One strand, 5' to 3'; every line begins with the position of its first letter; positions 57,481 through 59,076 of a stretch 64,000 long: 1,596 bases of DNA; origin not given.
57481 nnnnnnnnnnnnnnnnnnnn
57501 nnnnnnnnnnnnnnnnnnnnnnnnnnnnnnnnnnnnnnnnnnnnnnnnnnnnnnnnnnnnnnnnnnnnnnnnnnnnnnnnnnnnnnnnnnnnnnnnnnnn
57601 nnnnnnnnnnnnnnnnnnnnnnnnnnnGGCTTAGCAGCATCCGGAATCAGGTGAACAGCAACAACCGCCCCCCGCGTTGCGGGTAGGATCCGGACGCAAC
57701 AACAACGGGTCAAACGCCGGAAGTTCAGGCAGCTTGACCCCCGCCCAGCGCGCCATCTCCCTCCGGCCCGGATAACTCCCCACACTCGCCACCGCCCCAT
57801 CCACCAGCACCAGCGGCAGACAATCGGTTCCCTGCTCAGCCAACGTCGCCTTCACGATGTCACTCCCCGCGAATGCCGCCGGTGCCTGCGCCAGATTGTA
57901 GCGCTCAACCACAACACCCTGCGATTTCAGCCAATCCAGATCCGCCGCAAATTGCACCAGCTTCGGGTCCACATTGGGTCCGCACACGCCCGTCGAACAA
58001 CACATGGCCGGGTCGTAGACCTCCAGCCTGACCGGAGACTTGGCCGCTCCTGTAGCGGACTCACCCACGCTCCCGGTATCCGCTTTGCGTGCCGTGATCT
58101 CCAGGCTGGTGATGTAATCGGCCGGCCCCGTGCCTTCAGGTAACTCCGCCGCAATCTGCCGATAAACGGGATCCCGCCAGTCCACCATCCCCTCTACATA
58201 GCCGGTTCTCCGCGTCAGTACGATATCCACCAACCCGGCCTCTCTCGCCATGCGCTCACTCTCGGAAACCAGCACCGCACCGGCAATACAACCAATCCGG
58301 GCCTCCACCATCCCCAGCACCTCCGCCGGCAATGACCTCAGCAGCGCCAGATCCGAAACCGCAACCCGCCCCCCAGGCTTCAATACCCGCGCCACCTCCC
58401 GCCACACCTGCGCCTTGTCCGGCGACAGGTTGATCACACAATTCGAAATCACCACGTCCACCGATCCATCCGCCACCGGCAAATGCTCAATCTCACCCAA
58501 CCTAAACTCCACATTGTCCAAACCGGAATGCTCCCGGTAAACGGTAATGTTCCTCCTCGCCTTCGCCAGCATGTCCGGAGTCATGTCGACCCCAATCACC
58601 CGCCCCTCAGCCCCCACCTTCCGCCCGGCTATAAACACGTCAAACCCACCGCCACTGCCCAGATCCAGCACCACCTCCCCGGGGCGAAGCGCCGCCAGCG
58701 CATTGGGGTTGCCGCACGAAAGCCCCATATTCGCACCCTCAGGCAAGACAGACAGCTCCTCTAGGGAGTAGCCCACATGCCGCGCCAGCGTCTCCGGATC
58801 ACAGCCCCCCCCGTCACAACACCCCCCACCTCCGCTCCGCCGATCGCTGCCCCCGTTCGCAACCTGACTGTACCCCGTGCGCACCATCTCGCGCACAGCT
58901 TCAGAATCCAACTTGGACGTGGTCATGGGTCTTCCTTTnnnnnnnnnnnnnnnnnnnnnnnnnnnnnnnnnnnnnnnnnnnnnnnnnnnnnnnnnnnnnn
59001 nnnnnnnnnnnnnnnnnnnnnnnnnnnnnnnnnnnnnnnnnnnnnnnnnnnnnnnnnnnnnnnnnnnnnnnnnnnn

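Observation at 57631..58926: ArsM methyltransferase fused to the ArsD metallochaperone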

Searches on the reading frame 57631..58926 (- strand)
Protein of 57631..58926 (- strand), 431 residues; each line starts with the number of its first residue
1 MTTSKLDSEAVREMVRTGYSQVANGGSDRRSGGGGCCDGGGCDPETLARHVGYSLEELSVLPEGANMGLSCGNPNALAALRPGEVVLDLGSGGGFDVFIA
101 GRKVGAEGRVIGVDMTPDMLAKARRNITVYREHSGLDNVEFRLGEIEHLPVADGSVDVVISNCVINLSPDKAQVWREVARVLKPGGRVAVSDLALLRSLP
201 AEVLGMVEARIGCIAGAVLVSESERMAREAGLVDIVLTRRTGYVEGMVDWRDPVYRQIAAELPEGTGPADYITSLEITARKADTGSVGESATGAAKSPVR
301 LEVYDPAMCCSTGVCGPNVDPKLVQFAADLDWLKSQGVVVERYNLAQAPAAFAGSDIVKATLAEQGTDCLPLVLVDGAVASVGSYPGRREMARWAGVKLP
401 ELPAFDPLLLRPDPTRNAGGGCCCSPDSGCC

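Call 3: search_protein_families(library=pfam, proteins=[window:57631-58926:-], max_evalue=0.001)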
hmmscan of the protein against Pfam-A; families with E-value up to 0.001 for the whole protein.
window:57631-58926:- (431 aa): 12 families
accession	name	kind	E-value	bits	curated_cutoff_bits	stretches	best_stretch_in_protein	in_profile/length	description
PF06953.17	ArsD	-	3.1e-43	147.4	27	1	300-431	3-123/123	Arsenical resistance operon protein ArsD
PF13847.12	Methyltransf_31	-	1.6e-34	119.1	27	1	81-207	2-126/145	Methyltransferase domain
PF08241.18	Methyltransf_11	-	1.1e-21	77.7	21.2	1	87-189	1-94/95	Methyltransferase domain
PF13649.12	Methyltransf_25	-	6.3e-21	75.3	27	1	86-186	1-97/97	Methyltransferase domain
PF01209.24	Ubie_methyltran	-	2.4e-15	56.9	20.1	1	78-191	43-152/233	ubiE/COQ5 methyltransferase family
PF08242.18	Methyltransf_12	-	3.5e-13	50.6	30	1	87-188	1-98/98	Methyltransferase domain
PF01135.25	PCMT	-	5.3e-08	33.3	20.3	1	79-144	70-131/210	Protein-L-isoaspartate(D-aspartate) O-methyltransferase (PCMT)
PF13489.12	Methyltransf_23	-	5.5e-08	33.2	27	1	77-194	16-120/164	Methyltransferase domain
PF06325.19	PrmA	-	2.8e-05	24.2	22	1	80-191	159-259/296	Ribosomal protein L11 methyltransferase (PrmA)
PF05148.21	Methyltransf_8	-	5.4e-05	23.6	27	1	144-193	111-159/219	Hypothetical methyltransferase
PF01728.25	FtsJ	-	0.00019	21.9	24.1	1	80-170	19-106/181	FtsJ-like methyltransferase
PF20922.3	Anamorsin_N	-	0.00054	20.1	27.1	1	116-193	13-90/163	Anamorsin, N-terminal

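Call 4: search_protein_families(library=ncbifam, proteins=[window:57631-58926:-], max_evalue=0.001)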
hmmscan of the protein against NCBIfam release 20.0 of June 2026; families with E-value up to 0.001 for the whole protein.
window:57631-58926:- (431 aa): 43 families (the best 25 are shown)
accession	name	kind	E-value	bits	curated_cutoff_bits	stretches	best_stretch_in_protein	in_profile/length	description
NF008823.0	PRK11873.1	subfamily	2.3e-89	299.5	263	1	7-282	3-268/272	arsenite methyltransferase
NF047649.1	MTase_UXPK_star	exception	1.9e-48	164.9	460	1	5-243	7-234/283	methyltransferase/UXPK-star double selenoprotein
NF041537.1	ArsM_AhpD_UU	exception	1.5e-45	155.5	510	1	4-244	6-234/345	arsenite methyltransferase/AhpD domain selenoprotein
NF041536.1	ArsM_DUF2284_UU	exception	5.1e-40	137.2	575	1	51-243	44-233/459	arsenite methyltransferase/DUF2284 domain selenoprotein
NF033727.2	chaperon_ArsD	equivalog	2.3e-36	124.2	90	1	300-395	2-97/97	arsenite efflux transporter metallochaperone ArsD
NF040538.1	methyl_ArsM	equivalog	1.2e-34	120.1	500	2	69-150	50-129/356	arsinothricin biosynthesis methyltransferase ArsM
NF045667.1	MTase_DVU1556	equivalog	1.7e-23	83.2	155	1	76-236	16-164/213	DVU_1556 family methyltransferase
NF038099.1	AsSugarArsM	exception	7.2e-23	81.2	400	1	54-243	30-224/321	arsenosugar biosynthesis arsenite methyltransferase ArsM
NF040539.1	AST_met_ArsM_2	exception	6.9e-21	75.3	240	1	86-236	60-209/262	putative arsinothricin biosynthesis methyltransferase ArsM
TIGR02072.1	BioC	equivalog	8.3e-15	55.2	184.95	1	84-194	36-136/244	malonyl-ACP O-methyltransferase BioC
NF052510.1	methyltran_MpqE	exception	1.3e-14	54.2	335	1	79-190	43-151/234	methyl-plastoquinone biosynthesis methyltransferase MpqE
NF001244.0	PRK00216.1-5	equivalog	1.4e-13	50.7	216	1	81-194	47-157/236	bifunctional demethylmenaquinone methyltransferase/2-methoxy-6-polyprenyl-1,4-benzoquinol methylase UbiE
NF001240.0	PRK00216.1-1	equivalog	1.9e-13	50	378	1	77-193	58-171/251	bifunctional demethylmenaquinone methyltransferase/2-methoxy-6-polyprenyl-1,4-benzoquinol methylase UbiE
TIGR02752.1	MenG_heptapren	equivalog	3.8e-13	49.5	419.85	1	81-190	44-149/231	demethylmenaquinone methyltransferase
NF043040.1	corrin_prot_MT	hypoth_equivalog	4.9e-13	49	180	1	80-202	38-159/216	corrinoid protein-associated methyltransferase CpaM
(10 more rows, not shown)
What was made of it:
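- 57631..58926 (-): arsM::arsD fusion gene, 431 aa plus stop. Both domains pass curated cut-offs (calls 3, 4).
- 58081..58926 (-): ArsM domain (aa 1-282): SAM motif at 86-94; conserved Cys37, Cys71, Cys163, Cys213. NF008823 covers aa 7-282 (call 4).
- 57727..58029 (-): ArsD domain (aa 300-400) with the As(III)-binding triad Cys309/Cys310/Cys315. NF033727 scores 124 bits (call 4).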
